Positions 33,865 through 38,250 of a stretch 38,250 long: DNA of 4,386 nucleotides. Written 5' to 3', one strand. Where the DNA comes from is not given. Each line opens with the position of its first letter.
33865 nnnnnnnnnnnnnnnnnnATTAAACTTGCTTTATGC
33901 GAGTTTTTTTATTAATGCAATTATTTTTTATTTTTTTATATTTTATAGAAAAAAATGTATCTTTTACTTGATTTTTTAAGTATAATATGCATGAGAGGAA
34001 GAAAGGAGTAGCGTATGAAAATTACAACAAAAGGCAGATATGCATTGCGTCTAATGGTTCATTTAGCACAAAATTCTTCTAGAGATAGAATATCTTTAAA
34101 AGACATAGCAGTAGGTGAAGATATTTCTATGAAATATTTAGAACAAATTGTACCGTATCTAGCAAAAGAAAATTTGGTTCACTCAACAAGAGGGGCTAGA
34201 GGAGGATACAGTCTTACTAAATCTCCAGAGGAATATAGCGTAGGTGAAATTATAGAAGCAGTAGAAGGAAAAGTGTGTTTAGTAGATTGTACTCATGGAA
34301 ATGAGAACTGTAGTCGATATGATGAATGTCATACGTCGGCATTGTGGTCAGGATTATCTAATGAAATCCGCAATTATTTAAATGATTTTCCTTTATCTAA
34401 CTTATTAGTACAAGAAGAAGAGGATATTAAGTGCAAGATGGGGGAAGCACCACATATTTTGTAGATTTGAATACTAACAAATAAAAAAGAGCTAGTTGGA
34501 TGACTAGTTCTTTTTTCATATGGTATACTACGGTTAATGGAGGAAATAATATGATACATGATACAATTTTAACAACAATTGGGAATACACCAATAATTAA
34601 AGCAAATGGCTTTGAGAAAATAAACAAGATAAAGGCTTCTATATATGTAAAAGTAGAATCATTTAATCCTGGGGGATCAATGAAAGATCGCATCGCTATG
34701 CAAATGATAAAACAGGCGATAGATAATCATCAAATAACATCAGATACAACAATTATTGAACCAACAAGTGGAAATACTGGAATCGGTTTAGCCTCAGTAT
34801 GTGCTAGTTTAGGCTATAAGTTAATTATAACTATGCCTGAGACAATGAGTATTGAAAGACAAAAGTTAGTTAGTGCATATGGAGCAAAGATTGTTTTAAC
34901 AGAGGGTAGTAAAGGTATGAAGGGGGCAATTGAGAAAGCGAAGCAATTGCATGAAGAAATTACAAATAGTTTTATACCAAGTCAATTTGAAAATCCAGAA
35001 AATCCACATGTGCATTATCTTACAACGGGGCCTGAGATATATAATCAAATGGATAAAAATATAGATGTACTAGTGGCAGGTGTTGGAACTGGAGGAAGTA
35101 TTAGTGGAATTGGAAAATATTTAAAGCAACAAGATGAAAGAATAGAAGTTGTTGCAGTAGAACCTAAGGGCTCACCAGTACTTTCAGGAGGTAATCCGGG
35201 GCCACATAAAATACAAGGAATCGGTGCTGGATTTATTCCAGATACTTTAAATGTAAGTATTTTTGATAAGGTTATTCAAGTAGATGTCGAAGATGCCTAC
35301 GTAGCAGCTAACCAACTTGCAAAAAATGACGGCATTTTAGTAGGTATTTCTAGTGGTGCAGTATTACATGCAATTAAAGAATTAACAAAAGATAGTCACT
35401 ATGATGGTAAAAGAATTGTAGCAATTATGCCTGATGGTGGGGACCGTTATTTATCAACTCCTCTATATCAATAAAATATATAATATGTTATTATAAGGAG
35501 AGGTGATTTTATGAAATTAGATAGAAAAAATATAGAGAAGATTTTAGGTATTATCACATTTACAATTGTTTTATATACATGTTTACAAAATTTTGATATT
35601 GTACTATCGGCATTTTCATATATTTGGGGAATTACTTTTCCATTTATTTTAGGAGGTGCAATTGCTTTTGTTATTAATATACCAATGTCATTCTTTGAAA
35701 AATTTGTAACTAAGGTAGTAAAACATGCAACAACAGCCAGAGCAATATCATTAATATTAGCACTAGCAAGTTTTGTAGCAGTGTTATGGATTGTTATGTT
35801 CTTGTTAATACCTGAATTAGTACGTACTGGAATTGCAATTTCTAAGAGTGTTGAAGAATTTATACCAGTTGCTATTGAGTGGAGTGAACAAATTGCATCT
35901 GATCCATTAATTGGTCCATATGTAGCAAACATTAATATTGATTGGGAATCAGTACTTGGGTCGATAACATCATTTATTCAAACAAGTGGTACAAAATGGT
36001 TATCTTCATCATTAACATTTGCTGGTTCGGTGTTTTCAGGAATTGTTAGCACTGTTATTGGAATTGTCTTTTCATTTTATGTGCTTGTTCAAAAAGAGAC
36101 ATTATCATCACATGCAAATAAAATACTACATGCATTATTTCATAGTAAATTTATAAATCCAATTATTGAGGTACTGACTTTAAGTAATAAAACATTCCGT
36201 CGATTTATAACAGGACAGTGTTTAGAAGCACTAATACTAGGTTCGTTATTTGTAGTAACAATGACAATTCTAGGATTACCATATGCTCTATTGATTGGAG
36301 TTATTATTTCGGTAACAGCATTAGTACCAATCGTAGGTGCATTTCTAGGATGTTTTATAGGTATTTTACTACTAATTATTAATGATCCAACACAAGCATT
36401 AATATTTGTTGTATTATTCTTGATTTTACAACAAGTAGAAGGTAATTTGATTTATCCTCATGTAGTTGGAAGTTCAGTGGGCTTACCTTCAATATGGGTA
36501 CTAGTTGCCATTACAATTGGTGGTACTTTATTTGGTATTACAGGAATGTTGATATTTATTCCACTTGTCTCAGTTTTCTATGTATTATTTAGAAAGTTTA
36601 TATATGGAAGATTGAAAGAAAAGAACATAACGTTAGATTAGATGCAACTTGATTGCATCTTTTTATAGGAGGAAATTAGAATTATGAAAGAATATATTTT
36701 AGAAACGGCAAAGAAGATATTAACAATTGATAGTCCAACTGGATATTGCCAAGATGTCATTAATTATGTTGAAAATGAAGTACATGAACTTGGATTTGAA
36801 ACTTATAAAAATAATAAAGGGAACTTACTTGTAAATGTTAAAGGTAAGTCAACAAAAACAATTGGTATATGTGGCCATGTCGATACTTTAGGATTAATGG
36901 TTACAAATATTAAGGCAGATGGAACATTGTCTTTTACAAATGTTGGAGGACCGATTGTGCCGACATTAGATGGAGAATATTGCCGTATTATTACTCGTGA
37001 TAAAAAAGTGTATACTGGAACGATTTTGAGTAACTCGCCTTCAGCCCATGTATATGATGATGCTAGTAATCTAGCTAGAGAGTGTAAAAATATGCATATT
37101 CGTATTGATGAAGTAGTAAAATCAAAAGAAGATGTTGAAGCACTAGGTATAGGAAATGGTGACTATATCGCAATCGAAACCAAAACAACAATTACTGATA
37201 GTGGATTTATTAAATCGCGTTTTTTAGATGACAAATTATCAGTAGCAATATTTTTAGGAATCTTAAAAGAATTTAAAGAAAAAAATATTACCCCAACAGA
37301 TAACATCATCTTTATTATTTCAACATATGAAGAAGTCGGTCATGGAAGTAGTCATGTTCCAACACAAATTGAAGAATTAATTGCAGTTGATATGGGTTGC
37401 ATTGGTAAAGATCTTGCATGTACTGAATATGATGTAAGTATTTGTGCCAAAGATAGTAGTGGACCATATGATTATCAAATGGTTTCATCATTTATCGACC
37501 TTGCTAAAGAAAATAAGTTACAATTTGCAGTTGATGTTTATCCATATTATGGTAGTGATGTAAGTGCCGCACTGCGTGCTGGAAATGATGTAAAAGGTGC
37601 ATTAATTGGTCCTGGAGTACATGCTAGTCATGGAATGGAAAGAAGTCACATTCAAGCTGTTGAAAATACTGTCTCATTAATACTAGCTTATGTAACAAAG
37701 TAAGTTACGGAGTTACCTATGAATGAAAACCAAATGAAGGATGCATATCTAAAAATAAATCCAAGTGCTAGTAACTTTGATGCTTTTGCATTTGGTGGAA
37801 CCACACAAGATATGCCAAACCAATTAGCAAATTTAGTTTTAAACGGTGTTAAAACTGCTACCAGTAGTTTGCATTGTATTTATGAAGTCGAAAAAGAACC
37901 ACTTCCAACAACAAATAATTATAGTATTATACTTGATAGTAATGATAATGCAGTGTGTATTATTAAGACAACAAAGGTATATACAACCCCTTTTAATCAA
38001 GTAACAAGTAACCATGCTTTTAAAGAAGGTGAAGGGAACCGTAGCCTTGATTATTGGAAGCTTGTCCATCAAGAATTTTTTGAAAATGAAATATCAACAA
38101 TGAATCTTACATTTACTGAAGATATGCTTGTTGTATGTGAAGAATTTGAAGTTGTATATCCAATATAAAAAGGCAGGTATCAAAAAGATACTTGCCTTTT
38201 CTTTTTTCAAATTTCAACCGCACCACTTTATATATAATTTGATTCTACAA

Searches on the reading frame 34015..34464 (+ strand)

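Call 4: search_protein_families(library=pfam, proteins=[window:34015-34464:+])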
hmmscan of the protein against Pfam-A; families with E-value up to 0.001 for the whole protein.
window:34015-34464:+ (149 aa): 1 family
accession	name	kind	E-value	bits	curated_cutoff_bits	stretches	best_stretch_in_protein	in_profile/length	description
PF02082.26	Rrf2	-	1.1e-35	123.1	30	1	3-131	1-130/132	Iron-dependent Transcriptional regulator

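Call 5: search_protein_families(library=ncbifam, proteins=[window:34015-34464:+])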
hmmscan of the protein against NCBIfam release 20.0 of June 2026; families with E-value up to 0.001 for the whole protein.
window:34015-34464:+ (149 aa): 7 families
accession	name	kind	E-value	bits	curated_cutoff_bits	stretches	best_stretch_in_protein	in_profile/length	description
TIGR02010.1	IscR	equivalog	2.5e-38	131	207.55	1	1-135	1-134/135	Fe-S cluster assembly transcriptional regulator IscR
TIGR00738.1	rrf2_super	superfamily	2.7e-37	127.6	73.3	1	1-130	1-130/132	Rrf2 family transcriptional regulator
NF047409.1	Cys_reg_CymR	equivalog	3.4e-32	111.5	195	1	1-137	1-130/139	cysteine metabolism transcriptional regulator CymR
NF008110.0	PRK10857.1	equivalog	2e-29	102.5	275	1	1-134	1-133/164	Fe-S cluster assembly transcriptional regulator IscR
TIGR02944.1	suf_reg_Xantho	equivalog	4.6e-23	82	110.65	1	2-127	3-127/130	SUF system Fe-S cluster assembly regulator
NF008886.0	PRK11920.1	equivalog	5.5e-14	52.1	193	1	1-140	1-139/153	iron-responsive transcriptional regulator RirA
NF008240.0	PRK11014.1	equivalog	6.8e-11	42.4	182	1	1-134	1-131/141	nitric oxide-sensing transcriptional repressor NsrR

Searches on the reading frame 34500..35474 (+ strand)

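Call 4: search_protein_families(library=pfam, proteins=[window:34500-35474:+])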
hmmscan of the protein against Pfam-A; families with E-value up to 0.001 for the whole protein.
window:34500-35474:+ (324 aa): 1 family
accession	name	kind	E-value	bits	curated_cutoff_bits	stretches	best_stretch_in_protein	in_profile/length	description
PF00291.31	PALP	-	1.4e-77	261.4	35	1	24-312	2-295/295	Pyridoxal-phosphate dependent enzyme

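Call 5: search_protein_families(library=ncbifam, proteins=[window:34500-35474:+])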
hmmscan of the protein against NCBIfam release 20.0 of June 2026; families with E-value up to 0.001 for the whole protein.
window:34500-35474:+ (324 aa): 41 families (the best 25 are shown)
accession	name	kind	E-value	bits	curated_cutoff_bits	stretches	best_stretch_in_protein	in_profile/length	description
TIGR01139.1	cysK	equivalog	4.8e-128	426.6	350.95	1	25-323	3-298/298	cysteine synthase A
TIGR01136.1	cysKM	subfamily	4.5e-124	413.7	344.15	1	24-323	2-299/299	cysteine synthase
TIGR01137.1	cysta_beta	equivalog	3.8e-93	312.6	510.25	1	19-320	1-308/457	cystathionine beta-synthase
NF007989.0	PRK10717.1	equivalog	9.1e-90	301.1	387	1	18-320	3-315/334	cysteine synthase A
TIGR01138.1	cysM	equivalog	3.6e-81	272.9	394.2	1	22-323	1-290/290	cysteine synthase B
NF008735.0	PRK11761.1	equivalog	9.3e-80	268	413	1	20-324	3-295/296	cysteine synthase CysM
TIGR03945.1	PLP_SbnA_fam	equivalog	2.7e-76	256.5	349.95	1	24-320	2-297/304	2,3-diaminopropionate biosynthesis protein SbnA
NF053679.1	CysteaSynCapA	equivalog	2.1e-66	224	600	1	18-319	5-316/329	cysteate synthase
NF052478.1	CystDsulMYC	equivalog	1.7e-27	96.7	600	1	44-320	35-323/354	L-cysteine desulfhydrase Cds1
NF006390.0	PRK08639.1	equivalog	2.8e-23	82.6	421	1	21-228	17-218/418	threonine ammonia-lyase IlvA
NF005292.0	PRK06815.1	equivalog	2.5e-22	79.3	371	1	21-228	13-210/320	threonine/serine dehydratase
TIGR02079.1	THD1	equivalog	2.9e-20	72.4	440.55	1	23-229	10-211/410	threonine ammonia-lyase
TIGR01127.1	ilvA_1Cterm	equivalog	4e-20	72.2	378.75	1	30-229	1-190/380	threonine ammonia-lyase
NF006094.0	PRK08246.1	subfamily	7.1e-20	71.6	331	1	20-229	14-207/310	serine/threonine dehydratase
TIGR01124.1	ilvA_2Cterm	equivalog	1.4e-19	70.1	411.3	1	28-232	16-211/499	threonine ammonia-lyase, biosynthetic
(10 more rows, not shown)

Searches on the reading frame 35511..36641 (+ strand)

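Call 19: search_protein_families(library=pfam, proteins=[window:35511-36641:+], max_evalue=0.0001)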
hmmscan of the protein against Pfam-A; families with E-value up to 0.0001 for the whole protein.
window:35511-36641:+ (376 aa): 1 family
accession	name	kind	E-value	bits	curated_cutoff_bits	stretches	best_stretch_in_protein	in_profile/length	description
PF01594.21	AI-2E_transport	-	4.8e-43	148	34.3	1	31-362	10-325/327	AI-2E family transporter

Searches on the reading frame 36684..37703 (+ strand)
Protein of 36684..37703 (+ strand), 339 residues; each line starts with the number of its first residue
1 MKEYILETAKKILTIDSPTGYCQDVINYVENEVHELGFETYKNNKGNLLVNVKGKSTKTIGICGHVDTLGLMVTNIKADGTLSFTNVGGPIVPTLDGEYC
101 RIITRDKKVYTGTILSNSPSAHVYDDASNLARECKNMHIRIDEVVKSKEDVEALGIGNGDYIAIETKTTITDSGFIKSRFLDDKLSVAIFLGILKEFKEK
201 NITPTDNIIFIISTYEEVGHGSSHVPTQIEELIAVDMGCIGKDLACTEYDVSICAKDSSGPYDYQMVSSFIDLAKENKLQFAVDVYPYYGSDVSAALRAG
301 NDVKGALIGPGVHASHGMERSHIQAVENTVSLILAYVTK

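Call 19: search_protein_families(library=pfam, proteins=[window:36684-37703:+], max_evalue=0.0001)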
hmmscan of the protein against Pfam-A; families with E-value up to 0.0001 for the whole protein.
window:36684-37703:+ (339 aa): 2 families
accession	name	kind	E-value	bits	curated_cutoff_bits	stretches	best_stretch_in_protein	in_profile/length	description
PF05343.19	Peptidase_M42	-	2.5e-76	257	23.2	1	46-332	1-292/292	M42 glutamyl aminopeptidase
PF01546.33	Peptidase_M20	-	8.3e-06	26.3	24.6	1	174-329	26-196/206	Peptidase family M20/M25/M40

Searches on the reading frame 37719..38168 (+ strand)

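Call 19: search_protein_families(library=pfam, proteins=[window:37719-38168:+], max_evalue=0.0001)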
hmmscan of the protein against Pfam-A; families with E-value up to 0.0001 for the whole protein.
window:37719-38168:+ (149 aa): 1 family
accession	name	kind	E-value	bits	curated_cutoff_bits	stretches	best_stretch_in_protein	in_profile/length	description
PF04266.20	ASCH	-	1.6e-29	103.1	21.2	1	34-147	5-103/103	ASCH domain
